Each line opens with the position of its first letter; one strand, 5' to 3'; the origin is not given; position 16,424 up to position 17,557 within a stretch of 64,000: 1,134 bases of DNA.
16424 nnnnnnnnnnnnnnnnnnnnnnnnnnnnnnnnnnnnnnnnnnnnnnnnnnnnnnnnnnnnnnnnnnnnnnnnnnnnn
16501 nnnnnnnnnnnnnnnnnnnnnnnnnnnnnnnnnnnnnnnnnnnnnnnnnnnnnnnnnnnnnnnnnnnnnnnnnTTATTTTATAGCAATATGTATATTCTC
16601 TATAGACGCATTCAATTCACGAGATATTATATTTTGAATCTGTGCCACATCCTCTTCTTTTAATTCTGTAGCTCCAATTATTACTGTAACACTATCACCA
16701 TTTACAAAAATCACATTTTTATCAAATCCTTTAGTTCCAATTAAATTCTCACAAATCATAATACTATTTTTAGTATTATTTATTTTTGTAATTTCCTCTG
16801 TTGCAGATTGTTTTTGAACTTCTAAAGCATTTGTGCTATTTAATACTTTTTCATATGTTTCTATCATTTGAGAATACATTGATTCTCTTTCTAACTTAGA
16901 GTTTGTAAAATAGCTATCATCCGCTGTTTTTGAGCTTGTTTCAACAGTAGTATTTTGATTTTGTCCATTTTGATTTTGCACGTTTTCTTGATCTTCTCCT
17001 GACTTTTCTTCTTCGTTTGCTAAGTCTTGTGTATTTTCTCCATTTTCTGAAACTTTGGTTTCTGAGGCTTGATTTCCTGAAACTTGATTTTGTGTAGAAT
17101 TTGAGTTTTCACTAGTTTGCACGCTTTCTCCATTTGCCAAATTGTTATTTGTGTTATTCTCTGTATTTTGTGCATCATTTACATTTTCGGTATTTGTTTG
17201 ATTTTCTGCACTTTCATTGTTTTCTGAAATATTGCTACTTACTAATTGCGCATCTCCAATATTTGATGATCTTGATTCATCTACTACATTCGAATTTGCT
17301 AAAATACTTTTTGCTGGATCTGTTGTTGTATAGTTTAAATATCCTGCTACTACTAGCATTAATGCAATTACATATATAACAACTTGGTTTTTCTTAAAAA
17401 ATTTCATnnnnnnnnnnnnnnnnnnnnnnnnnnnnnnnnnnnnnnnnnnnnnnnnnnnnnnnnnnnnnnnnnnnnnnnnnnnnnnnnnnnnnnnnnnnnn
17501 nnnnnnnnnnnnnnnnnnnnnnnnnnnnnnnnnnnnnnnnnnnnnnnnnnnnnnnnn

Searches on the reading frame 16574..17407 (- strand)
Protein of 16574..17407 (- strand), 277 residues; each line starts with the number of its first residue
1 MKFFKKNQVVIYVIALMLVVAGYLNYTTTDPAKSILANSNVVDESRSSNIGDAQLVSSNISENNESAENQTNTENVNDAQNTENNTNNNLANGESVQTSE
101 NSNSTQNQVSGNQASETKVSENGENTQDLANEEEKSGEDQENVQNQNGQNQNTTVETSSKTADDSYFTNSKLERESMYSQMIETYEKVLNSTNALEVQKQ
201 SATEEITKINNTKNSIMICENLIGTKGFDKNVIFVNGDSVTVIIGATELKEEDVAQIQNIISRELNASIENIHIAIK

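Call 8: search_protein_families(library=pfam, proteins=[window:16574-17407:-], max_evalue=0.01)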
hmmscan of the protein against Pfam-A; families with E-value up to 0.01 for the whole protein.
window:16574-17407:- (277 aa): 2 families
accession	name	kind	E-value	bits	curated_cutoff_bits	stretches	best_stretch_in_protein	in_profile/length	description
PF12685.13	SpoIIIAH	-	1.8e-40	139.4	30.6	2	107-274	24-191/191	SpoIIIAH-like protein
PF14425.11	Imm3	-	0.0046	17.4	25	1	167-217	55-105/119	Immunity protein Imm3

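Call 48: find_encoding_contigs(protein=window:16574-17407:-, flank=3000, max_places=10)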
Protein window:16574-17407:- (277 aa): no gene with exactly this product is on record in the collection.
